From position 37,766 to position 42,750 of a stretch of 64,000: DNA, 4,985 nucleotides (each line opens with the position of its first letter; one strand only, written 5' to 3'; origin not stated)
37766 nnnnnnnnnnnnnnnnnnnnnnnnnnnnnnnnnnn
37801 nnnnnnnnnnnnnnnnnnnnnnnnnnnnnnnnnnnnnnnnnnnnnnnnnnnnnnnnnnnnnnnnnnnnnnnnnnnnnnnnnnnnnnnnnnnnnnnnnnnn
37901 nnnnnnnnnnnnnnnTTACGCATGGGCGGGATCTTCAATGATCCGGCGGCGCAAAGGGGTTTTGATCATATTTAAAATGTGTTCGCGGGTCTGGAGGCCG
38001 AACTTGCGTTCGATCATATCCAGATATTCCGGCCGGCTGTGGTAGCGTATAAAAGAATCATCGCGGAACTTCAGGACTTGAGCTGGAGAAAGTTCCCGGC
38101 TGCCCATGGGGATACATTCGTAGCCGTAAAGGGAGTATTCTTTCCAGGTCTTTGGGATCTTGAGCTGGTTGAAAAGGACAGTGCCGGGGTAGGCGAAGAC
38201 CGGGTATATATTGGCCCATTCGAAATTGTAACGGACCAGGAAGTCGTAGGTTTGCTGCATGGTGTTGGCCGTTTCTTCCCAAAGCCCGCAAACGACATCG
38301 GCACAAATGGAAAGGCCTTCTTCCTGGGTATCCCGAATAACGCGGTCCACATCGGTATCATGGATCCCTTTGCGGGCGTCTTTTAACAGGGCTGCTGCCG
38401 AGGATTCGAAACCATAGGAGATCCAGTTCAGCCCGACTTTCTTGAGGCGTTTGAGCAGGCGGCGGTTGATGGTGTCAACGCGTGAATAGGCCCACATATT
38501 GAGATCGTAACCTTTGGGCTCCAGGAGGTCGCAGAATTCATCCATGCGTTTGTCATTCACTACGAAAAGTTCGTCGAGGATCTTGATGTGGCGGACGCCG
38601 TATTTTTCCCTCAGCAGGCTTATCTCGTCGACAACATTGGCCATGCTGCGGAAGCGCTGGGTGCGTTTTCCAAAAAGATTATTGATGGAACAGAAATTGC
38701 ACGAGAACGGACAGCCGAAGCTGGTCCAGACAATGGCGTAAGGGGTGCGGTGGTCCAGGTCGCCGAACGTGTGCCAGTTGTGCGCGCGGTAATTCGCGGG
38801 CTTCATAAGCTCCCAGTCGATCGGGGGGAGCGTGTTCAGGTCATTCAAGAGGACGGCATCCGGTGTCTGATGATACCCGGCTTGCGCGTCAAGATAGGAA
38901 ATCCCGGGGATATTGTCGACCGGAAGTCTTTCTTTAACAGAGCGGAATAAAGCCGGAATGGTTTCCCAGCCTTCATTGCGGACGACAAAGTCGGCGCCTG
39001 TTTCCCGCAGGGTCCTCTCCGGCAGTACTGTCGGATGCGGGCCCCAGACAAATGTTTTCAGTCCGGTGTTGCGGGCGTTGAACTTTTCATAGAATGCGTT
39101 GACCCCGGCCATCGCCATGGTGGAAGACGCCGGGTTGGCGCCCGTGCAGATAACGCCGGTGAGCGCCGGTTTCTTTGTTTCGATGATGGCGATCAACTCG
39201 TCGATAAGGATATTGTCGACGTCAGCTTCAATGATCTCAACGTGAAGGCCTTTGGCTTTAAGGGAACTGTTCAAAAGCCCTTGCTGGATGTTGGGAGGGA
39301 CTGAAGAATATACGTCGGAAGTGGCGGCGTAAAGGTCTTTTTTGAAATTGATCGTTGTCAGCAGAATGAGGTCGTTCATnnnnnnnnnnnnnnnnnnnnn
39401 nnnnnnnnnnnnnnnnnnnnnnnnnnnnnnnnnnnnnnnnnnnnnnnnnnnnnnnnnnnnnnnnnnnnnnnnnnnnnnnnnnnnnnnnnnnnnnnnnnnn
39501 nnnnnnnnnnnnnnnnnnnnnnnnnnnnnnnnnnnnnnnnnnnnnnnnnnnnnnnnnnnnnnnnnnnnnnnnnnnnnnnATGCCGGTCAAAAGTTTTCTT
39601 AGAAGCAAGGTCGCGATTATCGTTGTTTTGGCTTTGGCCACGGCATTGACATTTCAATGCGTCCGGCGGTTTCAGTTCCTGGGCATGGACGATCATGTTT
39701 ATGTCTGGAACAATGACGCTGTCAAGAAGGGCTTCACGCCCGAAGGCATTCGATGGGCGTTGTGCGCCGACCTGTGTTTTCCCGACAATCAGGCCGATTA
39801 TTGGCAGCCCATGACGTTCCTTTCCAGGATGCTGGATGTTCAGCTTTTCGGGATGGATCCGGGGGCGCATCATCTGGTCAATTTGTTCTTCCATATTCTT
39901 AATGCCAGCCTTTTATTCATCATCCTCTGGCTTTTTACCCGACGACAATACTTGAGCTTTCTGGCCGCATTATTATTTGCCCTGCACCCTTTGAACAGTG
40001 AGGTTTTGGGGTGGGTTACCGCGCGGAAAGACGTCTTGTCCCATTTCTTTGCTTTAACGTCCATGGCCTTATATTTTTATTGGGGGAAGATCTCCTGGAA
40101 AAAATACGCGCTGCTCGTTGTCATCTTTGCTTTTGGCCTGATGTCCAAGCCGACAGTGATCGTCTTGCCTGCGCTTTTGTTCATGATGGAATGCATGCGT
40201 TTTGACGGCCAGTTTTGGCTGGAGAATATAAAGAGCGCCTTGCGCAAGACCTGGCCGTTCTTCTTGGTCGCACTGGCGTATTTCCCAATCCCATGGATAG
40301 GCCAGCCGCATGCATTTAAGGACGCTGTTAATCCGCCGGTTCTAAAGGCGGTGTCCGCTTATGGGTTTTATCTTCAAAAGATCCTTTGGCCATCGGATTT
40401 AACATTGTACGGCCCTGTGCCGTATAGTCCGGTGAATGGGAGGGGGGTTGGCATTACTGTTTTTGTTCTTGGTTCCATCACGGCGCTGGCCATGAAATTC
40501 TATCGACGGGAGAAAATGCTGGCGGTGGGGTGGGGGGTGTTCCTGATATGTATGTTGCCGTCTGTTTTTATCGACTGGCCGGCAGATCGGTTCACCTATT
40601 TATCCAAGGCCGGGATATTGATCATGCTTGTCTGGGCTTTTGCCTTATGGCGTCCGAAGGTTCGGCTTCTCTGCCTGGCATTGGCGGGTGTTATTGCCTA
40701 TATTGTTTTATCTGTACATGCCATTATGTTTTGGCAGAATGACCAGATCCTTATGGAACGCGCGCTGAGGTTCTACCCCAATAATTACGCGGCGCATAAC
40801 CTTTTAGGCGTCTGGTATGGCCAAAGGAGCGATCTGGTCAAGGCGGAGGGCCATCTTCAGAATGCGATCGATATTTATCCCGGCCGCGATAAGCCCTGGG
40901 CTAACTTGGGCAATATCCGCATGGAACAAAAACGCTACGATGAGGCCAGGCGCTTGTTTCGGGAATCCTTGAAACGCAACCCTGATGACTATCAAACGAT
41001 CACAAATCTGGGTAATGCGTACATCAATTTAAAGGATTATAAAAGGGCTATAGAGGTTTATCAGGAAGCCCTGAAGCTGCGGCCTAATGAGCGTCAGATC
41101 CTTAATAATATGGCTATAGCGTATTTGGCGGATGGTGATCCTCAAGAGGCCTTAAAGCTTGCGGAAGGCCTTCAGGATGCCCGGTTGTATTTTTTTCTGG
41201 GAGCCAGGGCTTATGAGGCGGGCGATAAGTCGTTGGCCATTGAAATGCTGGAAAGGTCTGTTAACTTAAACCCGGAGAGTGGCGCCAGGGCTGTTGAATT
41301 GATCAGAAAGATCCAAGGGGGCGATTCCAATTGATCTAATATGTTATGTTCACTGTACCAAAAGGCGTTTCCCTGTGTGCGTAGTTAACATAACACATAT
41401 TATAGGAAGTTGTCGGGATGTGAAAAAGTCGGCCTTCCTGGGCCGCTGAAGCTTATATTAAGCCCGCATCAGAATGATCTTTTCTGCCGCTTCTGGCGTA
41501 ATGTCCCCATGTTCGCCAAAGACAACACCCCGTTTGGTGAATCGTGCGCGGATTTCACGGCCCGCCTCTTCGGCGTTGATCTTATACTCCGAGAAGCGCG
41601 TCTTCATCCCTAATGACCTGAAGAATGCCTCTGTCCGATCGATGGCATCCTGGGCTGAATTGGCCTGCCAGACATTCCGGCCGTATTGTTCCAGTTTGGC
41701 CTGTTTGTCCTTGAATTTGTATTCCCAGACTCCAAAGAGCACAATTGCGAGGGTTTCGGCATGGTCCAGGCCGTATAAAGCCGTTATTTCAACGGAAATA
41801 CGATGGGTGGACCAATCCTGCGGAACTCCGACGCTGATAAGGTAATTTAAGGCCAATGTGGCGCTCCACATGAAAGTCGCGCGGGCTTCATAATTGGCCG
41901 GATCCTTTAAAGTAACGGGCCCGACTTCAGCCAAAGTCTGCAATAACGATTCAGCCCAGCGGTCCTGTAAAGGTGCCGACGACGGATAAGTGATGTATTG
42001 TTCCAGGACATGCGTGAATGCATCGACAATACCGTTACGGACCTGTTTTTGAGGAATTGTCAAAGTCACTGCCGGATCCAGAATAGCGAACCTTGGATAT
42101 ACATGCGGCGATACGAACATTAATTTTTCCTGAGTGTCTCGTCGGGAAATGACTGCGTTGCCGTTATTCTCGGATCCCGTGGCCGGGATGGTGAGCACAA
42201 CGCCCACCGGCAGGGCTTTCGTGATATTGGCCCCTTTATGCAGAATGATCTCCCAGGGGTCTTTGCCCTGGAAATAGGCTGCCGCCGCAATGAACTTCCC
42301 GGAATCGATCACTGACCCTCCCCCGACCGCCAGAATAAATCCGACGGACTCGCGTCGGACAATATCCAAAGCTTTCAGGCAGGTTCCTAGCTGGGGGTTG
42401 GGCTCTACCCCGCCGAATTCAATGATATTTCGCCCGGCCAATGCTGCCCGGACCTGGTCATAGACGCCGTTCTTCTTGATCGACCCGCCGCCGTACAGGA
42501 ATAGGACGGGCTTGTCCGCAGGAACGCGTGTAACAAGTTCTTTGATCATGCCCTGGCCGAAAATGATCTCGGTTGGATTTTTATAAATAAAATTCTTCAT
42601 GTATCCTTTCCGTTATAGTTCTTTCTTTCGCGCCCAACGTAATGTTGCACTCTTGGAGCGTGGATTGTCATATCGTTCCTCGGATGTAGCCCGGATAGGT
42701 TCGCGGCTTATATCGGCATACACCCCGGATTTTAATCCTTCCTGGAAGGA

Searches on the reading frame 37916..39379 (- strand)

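Call 22: search_protein_families(library=pfam, proteins=[window:37916-39379:-], max_evalue=0.0001)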
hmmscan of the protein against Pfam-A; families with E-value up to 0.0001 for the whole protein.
window:37916-39379:- (487 aa): 2 families
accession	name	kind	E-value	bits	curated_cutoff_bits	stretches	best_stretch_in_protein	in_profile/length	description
PF04055.27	Radical_SAM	-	1.1e-13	52.1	29.5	1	220-381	4-166/166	Radical SAM superfamily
PF02310.24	B12-binding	-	7.8e-12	45.5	32.1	1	35-144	19-120/121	B12 binding domain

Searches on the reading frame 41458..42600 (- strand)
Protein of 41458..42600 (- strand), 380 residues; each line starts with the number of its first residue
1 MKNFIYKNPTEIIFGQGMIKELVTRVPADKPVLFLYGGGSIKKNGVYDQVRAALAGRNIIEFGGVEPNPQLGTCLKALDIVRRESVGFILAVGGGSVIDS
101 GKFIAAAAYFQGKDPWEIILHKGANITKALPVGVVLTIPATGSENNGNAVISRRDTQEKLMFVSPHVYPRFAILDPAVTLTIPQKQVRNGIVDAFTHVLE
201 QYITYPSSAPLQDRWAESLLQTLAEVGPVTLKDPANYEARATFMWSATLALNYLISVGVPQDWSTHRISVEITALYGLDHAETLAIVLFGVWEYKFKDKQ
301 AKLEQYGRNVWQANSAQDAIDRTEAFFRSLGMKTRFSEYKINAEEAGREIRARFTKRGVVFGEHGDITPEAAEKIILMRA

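Call 22: search_protein_families(library=pfam, proteins=[window:41458-42600:-], max_evalue=0.0001)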
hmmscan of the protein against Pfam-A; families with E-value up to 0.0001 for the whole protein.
window:41458-42600:- (380 aa): 3 families
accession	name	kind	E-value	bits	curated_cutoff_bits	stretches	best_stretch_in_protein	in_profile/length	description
PF00465.25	Fe-ADH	-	1.7e-39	135.5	31.3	1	9-176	1-168/168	Iron-containing alcohol dehydrogenase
PF25137.1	ADH_Fe_C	-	1.5e-26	93.7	27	1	191-346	5-161/194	Fe-containing alcohol dehydrogenase family, C-terminal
PF13685.12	Fe-ADH_2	-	8.2e-06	26.3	28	1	22-107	13-96/149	Iron-containing alcohol dehydrogenase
